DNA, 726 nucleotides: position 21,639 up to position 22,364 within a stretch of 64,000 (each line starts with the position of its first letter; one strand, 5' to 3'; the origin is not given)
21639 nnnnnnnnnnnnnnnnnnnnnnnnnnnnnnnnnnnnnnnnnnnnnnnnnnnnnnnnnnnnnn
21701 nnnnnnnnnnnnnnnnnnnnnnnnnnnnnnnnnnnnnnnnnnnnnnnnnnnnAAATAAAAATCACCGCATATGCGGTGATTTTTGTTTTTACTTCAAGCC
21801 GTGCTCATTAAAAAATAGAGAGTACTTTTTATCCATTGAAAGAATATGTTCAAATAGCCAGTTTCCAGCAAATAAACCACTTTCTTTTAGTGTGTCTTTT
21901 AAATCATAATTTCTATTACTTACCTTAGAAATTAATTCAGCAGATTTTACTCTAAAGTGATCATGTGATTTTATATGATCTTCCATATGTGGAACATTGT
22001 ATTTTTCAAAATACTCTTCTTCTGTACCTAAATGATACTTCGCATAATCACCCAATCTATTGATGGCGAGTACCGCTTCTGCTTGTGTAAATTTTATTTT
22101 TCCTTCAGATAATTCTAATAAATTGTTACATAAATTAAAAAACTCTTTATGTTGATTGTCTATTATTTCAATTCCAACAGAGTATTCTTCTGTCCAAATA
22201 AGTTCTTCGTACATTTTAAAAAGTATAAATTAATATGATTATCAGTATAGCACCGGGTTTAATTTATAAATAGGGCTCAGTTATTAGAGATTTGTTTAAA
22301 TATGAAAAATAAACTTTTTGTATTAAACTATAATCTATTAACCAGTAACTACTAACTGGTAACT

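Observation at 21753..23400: ~520-bp direct duplication (terminator + hemerythrin gene + upstream region) flanking a SLOG/DprA-like gene that carries the 'ribosomal' leader motif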

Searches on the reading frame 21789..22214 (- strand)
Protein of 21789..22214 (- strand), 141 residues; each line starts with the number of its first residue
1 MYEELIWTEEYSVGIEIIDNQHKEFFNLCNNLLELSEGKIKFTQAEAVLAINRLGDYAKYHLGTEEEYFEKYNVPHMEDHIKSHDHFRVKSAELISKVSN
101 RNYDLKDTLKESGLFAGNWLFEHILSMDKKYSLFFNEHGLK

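Call 5: search_protein_families(library=pfam, proteins=[window:21789-22214:-], max_evalue=1)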
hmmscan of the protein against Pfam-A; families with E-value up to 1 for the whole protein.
window:21789-22214:- (141 aa): 1 family
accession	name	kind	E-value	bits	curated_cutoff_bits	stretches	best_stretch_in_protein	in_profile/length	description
PF01814.28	Hemerythrin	-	2.2e-12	48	25.3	1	14-131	2-123/127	Hemerythrin HHE cation binding domain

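Call 6: search_protein_families(library=ncbifam, proteins=[window:21789-22214:-], max_evalue=1)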
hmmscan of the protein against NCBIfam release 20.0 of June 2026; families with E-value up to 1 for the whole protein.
window:21789-22214:- (141 aa): 5 families
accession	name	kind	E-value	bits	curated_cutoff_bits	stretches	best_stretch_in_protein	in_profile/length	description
TIGR02481.1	hemeryth_dom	domain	9.1e-28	96.8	51.75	1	7-132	2-123/126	hemerythrin domain-containing protein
NF033749.1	bact_hemeryth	subfamily_domain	1.4e-25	89.9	84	1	6-136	3-129/129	bacteriohemerythrin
NF002007.0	PRK00808.1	equivalog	3.4e-17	63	109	1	4-132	3-124/156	bacteriohemerythrin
TIGR00058.1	Hemerythrin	subfamily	1.4e-09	38.5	131.85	1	5-131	5-111/115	hemerythrin family non-heme iron protein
NF002522.0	PRK01917.1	equivalog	2.1e-05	24.4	162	1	9-139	14-135/145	cation-binding hemerythrin HHE family protein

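Call 32: list_cluster_members(proteins=[window:21792-22214:-, window:22924-23346:-, P0121])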
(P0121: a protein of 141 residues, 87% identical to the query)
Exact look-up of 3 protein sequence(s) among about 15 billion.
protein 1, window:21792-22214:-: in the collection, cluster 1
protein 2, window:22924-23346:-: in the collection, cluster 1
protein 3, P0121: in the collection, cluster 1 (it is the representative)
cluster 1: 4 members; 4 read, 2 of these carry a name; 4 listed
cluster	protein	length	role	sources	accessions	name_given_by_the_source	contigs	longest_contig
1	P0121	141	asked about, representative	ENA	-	-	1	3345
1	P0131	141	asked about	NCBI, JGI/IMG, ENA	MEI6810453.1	MAG: bacteriohemerythrin [Candidatus Nomurabacteria bacterium]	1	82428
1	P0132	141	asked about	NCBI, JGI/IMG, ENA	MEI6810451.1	MAG: bacteriohemerythrin [Candidatus Nomurabacteria bacterium]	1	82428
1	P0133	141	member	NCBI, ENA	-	-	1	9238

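Call 33: find_encoding_contigs(protein=P0133, flank=8000, max_places=3)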
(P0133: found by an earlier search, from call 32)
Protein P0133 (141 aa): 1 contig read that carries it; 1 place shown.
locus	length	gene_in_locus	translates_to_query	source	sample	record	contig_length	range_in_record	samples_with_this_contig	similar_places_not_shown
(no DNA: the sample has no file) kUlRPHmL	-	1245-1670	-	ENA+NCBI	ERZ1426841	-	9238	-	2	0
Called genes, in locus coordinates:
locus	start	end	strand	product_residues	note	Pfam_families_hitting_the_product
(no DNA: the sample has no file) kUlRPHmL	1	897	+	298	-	?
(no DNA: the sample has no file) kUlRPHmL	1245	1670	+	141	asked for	PF01814:Hemerythrin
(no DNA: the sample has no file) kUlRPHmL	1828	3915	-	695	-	PF02518:HATPase_c, PF00204:DNA_gyraseB, PF01751:Toprim, PF00986:DNA_gyraseB_C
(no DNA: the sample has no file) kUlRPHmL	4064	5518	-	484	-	PF21799:MurD-like_N, PF02875:Mur_ligase_C (faint), PF08245:Mur_ligase_M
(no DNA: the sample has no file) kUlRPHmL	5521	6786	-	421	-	PF01225:Mur_ligase, PF08245:Mur_ligase_M, PF02875:Mur_ligase_C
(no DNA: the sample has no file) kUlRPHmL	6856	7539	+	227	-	PF00483:NTP_transferase, PF01128:IspD (weak), PF12804:NTP_transf_3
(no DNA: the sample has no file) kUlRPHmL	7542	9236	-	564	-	?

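Call 41: find_related_loci(query=window:21792-22214:-, collection=genome_contigs, flank=10000)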
Query window:21792-22214:- (141 aa) in genome_contigs; peptide patterns used: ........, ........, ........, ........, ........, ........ (x = any residue, [..] = any of these).
78 stretches matched a pattern, but none encodes a relative of the query by tblastn (E <= 1e-3).

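Call 50: find_related_loci(query=window:21792-22214:-, collection=metagenome_contigs, flank=6000)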
Query window:21792-22214:- (141 aa) in metagenome_contigs; peptide patterns used: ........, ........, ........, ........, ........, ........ (x = any residue, [..] = any of these).
63 stretches matched a pattern, but none encodes a relative of the query by tblastn (E <= 1e-3).

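Call 51: find_related_loci(query=A3, collection=metagenome_contigs, flank=6000)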
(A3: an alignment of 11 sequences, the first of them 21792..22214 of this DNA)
Query A3 (141 aa) in metagenome_contigs; peptide patterns used: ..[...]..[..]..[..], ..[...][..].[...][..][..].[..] (x = any residue, [..] = any of these).
599 stretches matched a pattern (row limit reached: there are more); 279 encode a relative of the query (tblastn E <= 1e-3); the best 80 are kept; 80 distinct loci.
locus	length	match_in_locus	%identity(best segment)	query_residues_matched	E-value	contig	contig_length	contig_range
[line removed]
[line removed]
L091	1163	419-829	49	3-140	8e-44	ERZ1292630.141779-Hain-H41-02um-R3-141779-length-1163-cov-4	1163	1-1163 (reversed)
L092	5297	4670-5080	49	3-140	4e-42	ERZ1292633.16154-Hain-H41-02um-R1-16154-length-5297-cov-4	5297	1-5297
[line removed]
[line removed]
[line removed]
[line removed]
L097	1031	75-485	41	4-141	4e-36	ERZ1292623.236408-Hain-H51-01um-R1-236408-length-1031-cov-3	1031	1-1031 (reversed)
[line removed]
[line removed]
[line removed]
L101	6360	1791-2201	44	3-140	2e-32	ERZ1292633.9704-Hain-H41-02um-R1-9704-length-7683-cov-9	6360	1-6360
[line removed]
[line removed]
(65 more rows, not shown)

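Call 66: search_protein_families(library=padloc, proteins=[window:21789-22214:-], max_evalue=0.01)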
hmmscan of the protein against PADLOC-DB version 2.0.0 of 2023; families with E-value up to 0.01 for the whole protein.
window:21789-22214:- (141 aa): 0 families
